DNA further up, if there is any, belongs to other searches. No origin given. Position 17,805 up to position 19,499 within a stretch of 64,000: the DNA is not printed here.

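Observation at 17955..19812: Unclassified AAA+ ATPase with a Q/R-rich disordered N-terminus paired with a stand-alone CheY-like receiver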

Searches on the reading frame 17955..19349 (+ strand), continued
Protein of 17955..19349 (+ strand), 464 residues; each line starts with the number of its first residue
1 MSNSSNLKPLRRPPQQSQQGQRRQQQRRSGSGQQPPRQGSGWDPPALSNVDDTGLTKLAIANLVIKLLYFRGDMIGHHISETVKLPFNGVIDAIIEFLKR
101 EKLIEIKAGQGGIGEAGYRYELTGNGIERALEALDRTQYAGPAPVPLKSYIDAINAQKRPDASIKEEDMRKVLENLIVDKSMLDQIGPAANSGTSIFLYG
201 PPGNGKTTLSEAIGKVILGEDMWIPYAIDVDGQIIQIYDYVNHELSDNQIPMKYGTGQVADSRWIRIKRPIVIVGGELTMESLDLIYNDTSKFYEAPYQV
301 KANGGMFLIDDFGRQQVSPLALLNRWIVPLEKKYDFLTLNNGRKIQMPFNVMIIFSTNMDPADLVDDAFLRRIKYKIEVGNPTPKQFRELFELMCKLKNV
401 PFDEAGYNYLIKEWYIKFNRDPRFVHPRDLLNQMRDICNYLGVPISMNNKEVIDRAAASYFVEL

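Call 20: search_protein_representatives(protein=window:17955-19349:+)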
Query: 464 residues. Proteins with E-value up to 0.001 (for the whole library): 3458; up to 1e-10: 2213; up to 1e-30: 790. The best 150 are listed.
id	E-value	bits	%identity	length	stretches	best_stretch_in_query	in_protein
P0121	1.2e-129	449.7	48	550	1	29-463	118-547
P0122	4.3e-126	438.0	48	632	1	42-463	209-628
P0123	1.6e-120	419.6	48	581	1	43-464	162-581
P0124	1.7e-117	409.6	47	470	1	35-463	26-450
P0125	1.5e-116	406.5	45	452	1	29-463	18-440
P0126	2.4e-115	402.6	46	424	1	49-463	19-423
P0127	6.5e-115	401.1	44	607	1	28-462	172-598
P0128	1.3e-113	396.8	43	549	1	38-462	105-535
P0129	9.9e-113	393.9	44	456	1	43-464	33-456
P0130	9.8e-111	387.3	43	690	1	39-463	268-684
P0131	1.1e-110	387.2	43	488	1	41-462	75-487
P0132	5.4e-110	384.9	45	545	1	47-462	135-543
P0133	6.1e-109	381.4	45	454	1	47-463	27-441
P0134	8.1e-109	381.0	42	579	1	31-461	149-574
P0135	3.7e-108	378.9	44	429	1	50-463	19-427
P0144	8.7e-104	364.4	40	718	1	43-462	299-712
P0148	7.1e-103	361.4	39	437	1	44-461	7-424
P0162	5.3e-99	348.7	43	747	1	38-461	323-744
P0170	2.6e-96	339.8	40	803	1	35-462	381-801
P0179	8.7e-95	334.8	38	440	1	37-463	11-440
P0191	3.7e-92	326.1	41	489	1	48-458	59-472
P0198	3.5e-90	319.6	40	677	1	46-445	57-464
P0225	1.9e-83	297.4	36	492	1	48-462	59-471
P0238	3.3e-81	290.0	39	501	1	45-462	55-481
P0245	2.1e-79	284.0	36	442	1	40-463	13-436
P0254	4.4e-78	279.7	37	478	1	48-445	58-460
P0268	7.7e-77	275.6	36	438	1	27-462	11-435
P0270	8.9e-77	275.4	36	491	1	44-453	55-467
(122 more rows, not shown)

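Call 22: find_related_loci(query=A1, collection=genome_contigs, flank=4000)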
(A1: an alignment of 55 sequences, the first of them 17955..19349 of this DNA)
Query A1 (464 aa) in genome_contigs; peptide patterns used: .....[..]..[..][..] (x = any residue, [..] = any of these).
600 stretches matched a pattern (row limit reached: there are more); 600 encode a relative of the query (tblastn E <= 1e-3); the best 80 are kept; 80 distinct loci.
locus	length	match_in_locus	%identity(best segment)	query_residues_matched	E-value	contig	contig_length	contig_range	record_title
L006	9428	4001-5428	74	1-464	0e+0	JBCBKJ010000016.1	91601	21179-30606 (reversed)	MAG: Chloroflexota bacterium isolate J06627_21 NODE_16_length_91601_cov_9.697293, whole genome shotgun sequence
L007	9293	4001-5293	73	36-464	0e+0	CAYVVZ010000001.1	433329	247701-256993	MAG TPA_asm: uncultured Anaerolineaceae bacterium isolate SRP141376_co5_126 genome assembly, contig: NODE_8_length_43332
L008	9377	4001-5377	70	5-464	0e+0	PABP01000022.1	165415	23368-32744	MAG: Anaerolineaceae bacterium isolate NAT117 MHASMcontig_970455, whole genome shotgun sequence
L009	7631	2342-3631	61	34-464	0e+0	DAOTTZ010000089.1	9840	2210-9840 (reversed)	MAG TPA_asm: Anaerolineae bacterium isolate F14_31 k111_291075, whole genome shotgun sequence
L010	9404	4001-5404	58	1-464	0e+0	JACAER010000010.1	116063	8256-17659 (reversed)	MAG: Chloroflexota bacterium isolate L.E.CH.6 k119_1216648, whole genome shotgun sequence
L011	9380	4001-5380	58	12-464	0e+0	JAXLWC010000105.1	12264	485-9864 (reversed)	MAG: Anaerolineae bacterium isolate STL-CHL13 C2.29.fa-105, whole genome shotgun sequence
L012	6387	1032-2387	57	14-464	0e+0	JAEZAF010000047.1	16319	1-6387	MAG: Chloroflexota bacterium isolate OH_CBrB_139 k127_355319, whole genome shotgun sequence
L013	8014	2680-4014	58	22-464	3e-180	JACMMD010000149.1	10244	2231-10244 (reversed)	MAG: Anaerolineae bacterium isolate ES-bin-76 ES-bin-76-contig-k141_1527903, whole genome shotgun sequence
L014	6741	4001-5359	56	8-464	7e-179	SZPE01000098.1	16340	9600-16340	Anaerolineae bacterium CFX8 ZYPT4scaffold_1579, whole genome shotgun sequence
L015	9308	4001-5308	59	32-464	3e-177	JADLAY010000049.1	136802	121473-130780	MAG: Anaerolineae bacterium isolate SJ143 c_000000833882, whole genome shotgun sequence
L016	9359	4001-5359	56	8-464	6e-176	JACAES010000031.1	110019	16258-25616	MAG: Chloroflexota bacterium isolate L.E.CH.71 k119_312493, whole genome shotgun sequence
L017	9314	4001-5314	57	26-464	1e-174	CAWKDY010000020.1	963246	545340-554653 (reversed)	MAG: uncultured Chloroflexia bacterium isolate MFD05442.bin.2.216 genome assembly, contig: contig_6301, whole genome sho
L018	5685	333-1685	56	12-464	3e-173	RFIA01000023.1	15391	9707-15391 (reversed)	MAG: Chloroflexi bacterium isolate J064 k99_60472, whole genome shotgun sequence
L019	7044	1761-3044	57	37-464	8e-169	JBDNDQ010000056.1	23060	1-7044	MAG: Aggregatilineales bacterium isolate RM_bin20_OCT21 C56, whole genome shotgun sequence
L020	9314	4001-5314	56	23-464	2e-167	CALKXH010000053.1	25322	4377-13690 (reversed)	MAG: uncultured Anaerolineae bacterium isolate H1_Bin_METABAT__151_1 genome assembly, contig: c_000000135976, whole geno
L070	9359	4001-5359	49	22-464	8e-148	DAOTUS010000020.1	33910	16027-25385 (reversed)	MAG TPA_asm: Herpetosiphonaceae bacterium isolate F20_78 k119_7270841, whole genome shotgun sequence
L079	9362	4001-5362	48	17-464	3e-142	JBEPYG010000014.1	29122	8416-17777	MAG: Roseiflexus sp. isolate 03V1_S199.concoct.031 NODE_1051_length_29122_cov_1.856217, whole genome shotgun sequence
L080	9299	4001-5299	51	44-464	3e-141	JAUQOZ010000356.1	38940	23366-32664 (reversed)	MAG: Chloroflexota bacterium isolate DRC.bins.10.201705 NODE_764_length_38940_cov_5.8047, whole genome shotgun sequence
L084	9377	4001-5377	48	10-462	9e-136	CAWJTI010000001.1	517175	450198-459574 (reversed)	MAG: uncultured Chloroflexia bacterium isolate MFD01275.bin.1.224 genome assembly, contig: contig_10314, whole genome sh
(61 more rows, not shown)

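Call 31: search_protein_families(library=pfam, proteins=[L079:14-1438:+, L079:1435-2274:+, L079:2282-3142:+, L079:3300-3992:+, L079:7774-9015:+, L080:6878-8392:+, L070:7076-8116:+, L070:8381-9358:+, L084:2059-3636:+, L010:5420-6454:+], max_evalue=0.01)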
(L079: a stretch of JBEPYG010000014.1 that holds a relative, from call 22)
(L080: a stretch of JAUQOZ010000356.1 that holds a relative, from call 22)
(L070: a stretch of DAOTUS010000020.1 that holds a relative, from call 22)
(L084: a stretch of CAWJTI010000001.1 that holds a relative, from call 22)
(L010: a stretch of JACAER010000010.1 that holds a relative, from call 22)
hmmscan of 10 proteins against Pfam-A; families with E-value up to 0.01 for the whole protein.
L079:14-1438:+ (474 aa): 4 families
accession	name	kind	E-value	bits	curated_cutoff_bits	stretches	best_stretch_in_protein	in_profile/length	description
PF04055.27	Radical_SAM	-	2.4e-27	96.6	29.5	1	159-330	2-166/166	Radical SAM superfamily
PF00919.26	UPF0004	-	2.7e-22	79.1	27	1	21-119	1-96/98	Uncharacterized protein family UPF0004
PF01938.26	TRAM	-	1.4e-08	34.9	21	1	392-446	6-61/61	TRAM domain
PF18693.7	TRAM_2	-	0.0095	16.5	27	0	392-446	3-63/63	TRAM domain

L079:1435-2274:+ (279 aa): 1 family
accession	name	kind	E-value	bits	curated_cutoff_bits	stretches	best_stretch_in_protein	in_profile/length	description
PF02517.21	Rce1-like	-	2.4e-21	76.2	22.4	1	163-260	4-92/93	Type II CAAX prenyl endopeptidase Rce1-like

L079:2282-3142:+ (286 aa): 13 families
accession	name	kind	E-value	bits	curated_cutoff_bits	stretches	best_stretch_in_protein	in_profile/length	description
PF07719.23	TPR_2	-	3.2e-10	39.8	27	1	47-79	2-34/34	Tetratricopeptide repeat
PF00515.34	TPR_1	-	3.9e-10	39.6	27.8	1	47-79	2-34/34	Tetratricopeptide repeat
PF13181.12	TPR_8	-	1.2e-07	31.8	25.7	1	47-79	2-34/34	Tetratricopeptide repeat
PF13424.12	TPR_12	-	1.6e-07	31.8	30.1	2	29-77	26-76/77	Tetratricopeptide repeat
PF13414.12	TPR_11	-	7.8e-07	29.1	26.8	1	53-86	1-34/42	TPR repeat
PF13428.12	TPR_14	-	1.4e-05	25.8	23.5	1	48-86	3-41/44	Tetratricopeptide repeat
PF13374.12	TPR_10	-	0.00012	22.4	27.5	1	45-75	1-31/42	Tetratricopeptide repeat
PF13432.12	TPR_16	-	0.00014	22.7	32.7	1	51-86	2-37/65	Tetratricopeptide repeat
PF13174.12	TPR_6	-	0.00088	20.2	26.3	1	51-78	5-32/33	Tetratricopeptide repeat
PF13371.12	TPR_9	-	0.0019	18.6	35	1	25-89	7-72/73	Tetratricopeptide repeat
PF17874.7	TPR_MalT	-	0.0027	17.5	45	1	24-82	58-116/336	MalT-like TPR region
PF18146.6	CinA_KH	-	0.0042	17.6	27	0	165-204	7-46/73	Damage-inducible protein CinA KH domain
PF14559.12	TPR_19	-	0.0069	17.1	25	0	24-80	2-60/68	Tetratricopeptide repeat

L079:3300-3992:+ (230 aa): 1 family
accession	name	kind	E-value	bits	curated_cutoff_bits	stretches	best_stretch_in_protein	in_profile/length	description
PF20660.2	DUF6812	-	6.9e-25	87.2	27.1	2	150-203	2-53/53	Family of unknown function (DUF6812)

L079:7774-9015:+ (413 aa): 0 families

L080:6878-8392:+ (504 aa): 10 families
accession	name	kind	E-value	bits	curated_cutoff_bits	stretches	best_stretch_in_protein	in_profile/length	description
PF01593.30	Amino_oxidase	-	7.7e-37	128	19.8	1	24-498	1-442/443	Flavin containing amine oxidoreductase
PF01266.30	DAO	-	4.7e-16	59.7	27.9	2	17-51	2-37/353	FAD dependent oxidoreductase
PF00890.30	FAD_binding_2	-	2.1e-13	50.7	20.4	1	17-61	2-44/414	FAD binding domain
PF13450.12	NAD_binding_8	-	3e-13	50.3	21.9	1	19-72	1-54/68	NAD(P)-binding Rossmann-like domain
PF12831.13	FAD_oxidored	-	2.8e-09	37.2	27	1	17-53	2-38/416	FAD dependent oxidoreductase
PF07992.20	Pyr_redox_2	-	4.4e-09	36.6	26.1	1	17-57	3-44/291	Pyridine nucleotide-disulphide oxidoreductase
PF03486.20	HI0933_like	-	1.1e-07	32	50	1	17-54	3-40/244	HI0933-like protein Rossmann domain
PF01134.28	GIDA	-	3.8e-06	26.7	22.1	1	17-46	2-31/391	Glucose inhibited division protein A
PF00070.33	Pyr_redox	-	6.1e-05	23.9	22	0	17-50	2-35/82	Pyridine nucleotide-disulphide oxidoreductase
PF01494.25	FAD_binding_3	-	0.00059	19.6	22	1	15-48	2-35/349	FAD binding domain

L070:7076-8116:+ (346 aa): 7 families
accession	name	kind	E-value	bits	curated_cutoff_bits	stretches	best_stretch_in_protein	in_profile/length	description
PF00583.31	Acetyltransf_1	-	5e-22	78.8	20.7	2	206-321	9-116/116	Acetyltransferase (GNAT) family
PF13508.13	Acetyltransf_7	-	5.7e-19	68.7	27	2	77-158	12-83/84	Acetyltransferase (GNAT) domain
PF13673.13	Acetyltransf_10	-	2.5e-13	50.6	23.6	2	221-330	11-116/128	Acetyltransferase (GNAT) domain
PF13527.13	Acetyltransf_9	-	1.2e-06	28.9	25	1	202-297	18-106/127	Acetyltransferase (GNAT) domain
PF08445.16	FR47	-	3e-06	27.5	22.1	0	100-162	28-82/86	FR47-like protein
PF13302.13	Acetyltransf_3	-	1.4e-05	26.3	25.4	0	20-116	3-102/138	Acetyltransferase (GNAT) domain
PF14542.12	Acetyltransf_CG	-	0.0039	17.7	30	0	86-124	17-55/80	GCN5-related N-acetyl-transferase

L070:8381-9358:+ (326 aa): 0 families

L084:2059-3636:+ (525 aa): 7 families
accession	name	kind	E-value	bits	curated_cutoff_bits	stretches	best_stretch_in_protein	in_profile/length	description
PF00072.30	Response_reg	-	1.2e-28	100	30.2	1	6-115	1-110/111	Response regulator receiver domain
PF02518.31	HATPase_c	-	1.6e-27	96.6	26.4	1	411-521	2-110/111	Histidine kinase-, DNA gyrase B-, and HSP90-like ATPase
PF13185.12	GAF_2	-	2.8e-14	53.9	28.6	1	149-278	3-136/136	GAF domain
PF00512.31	HisKA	-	3.1e-14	53.2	26.9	1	299-357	1-60/66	His Kinase A (phospho-acceptor) domain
PF01590.32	GAF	-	5.4e-12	46.8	22.4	1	150-277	2-133/133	GAF domain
PF13492.12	GAF_3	-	3e-11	44.3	27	1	165-279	17-129/129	GAF domain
PF13581.12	HATPase_c_2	-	2.2e-06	28.2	27.4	1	410-497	27-111/127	Histidine kinase-like ATPase domain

L010:5420-6454:+ (344 aa): 1 family
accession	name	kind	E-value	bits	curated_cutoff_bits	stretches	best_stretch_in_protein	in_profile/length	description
PF00072.30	Response_reg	-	8.4e-14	52.1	30.2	1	220-332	1-110/111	Response regulator receiver domain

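Call 33: list_cluster_members(proteins=[P0121, P0124, P0130, P0144, P0148, P0170, P0179, P0225, P0245, P0268])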
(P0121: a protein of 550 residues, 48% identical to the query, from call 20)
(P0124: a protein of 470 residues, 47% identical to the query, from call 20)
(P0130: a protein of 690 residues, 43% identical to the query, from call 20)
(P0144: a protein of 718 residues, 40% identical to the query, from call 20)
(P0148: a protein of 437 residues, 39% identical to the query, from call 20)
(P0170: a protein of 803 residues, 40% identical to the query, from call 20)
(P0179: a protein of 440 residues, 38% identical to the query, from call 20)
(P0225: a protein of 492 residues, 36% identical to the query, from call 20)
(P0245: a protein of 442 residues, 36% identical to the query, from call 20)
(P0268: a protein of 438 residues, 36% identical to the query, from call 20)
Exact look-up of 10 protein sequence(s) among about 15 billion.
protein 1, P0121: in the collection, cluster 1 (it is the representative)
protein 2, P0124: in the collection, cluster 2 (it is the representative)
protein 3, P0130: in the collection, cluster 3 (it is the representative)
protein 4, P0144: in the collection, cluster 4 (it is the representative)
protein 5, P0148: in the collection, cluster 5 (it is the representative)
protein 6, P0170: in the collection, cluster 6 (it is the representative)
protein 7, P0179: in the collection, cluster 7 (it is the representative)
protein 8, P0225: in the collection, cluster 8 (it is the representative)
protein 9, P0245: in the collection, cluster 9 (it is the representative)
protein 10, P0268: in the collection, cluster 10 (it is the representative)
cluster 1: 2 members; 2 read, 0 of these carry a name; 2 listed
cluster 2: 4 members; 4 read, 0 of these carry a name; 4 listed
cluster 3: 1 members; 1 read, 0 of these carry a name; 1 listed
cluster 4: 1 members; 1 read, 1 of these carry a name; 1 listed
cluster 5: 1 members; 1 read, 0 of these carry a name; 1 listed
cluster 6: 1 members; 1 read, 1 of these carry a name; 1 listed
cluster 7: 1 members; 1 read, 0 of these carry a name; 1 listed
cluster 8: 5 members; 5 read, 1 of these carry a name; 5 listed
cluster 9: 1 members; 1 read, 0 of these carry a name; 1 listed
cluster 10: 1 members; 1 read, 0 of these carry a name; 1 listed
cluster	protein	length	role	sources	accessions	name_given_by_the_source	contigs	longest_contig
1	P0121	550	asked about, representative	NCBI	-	-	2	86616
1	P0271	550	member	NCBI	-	-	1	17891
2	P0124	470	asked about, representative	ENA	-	-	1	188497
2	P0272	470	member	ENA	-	-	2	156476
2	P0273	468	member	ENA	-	-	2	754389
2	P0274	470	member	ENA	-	-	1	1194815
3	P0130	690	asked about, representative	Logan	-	-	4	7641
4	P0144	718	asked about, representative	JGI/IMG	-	DNA-binding PadR family transcriptional regulator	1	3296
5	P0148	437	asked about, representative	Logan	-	-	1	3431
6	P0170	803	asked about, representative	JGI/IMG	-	HD-like signal output (HDOD) protein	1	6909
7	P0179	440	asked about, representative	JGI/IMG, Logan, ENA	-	-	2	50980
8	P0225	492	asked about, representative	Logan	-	-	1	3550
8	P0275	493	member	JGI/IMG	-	predicted ATPase with chaperone activity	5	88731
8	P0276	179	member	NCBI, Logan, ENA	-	-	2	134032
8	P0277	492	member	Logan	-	-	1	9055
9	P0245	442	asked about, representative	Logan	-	-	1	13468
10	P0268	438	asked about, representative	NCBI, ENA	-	-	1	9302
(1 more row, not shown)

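Call 34: find_encoding_contigs(protein=P0124, flank=6000, max_places=1)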
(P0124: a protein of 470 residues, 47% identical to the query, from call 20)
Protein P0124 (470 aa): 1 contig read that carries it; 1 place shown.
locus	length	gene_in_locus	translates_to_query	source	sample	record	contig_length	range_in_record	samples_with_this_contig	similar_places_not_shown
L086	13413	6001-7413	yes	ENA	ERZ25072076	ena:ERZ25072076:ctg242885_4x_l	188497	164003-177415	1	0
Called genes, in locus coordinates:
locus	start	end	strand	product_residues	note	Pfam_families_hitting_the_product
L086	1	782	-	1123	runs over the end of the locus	PF00580:UvrD-helicase, PF01443:Viral_helicase1 (faint), PF13245:AAA_19 (weak), PF00580:UvrD-helicase, PF13361:UvrD_C, PF13538:UvrD_C_2 (faint), PF12705:PDDEXK_1 (weak)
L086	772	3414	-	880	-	PF12705:PDDEXK_1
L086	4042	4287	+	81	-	PF22513:FitA-like_RHH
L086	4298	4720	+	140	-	PF01850:PIN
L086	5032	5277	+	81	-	-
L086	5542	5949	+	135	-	PF13855:LRR_8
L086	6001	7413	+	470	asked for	-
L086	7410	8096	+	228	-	PF04140:ICMT (weak), PF04191:PEMT (weak)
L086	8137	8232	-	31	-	-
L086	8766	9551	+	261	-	PF13175:AAA_15 (faint), PF13476:AAA_23 (faint), PF00005:ABC_tran, PF13304:AAA_21 (weak)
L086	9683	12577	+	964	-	PF13346:ABC2_membrane_5 (weak), PF23357:DUF7088, PF09822:ABC_transp_aux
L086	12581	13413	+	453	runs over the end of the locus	PF14238:DUF4340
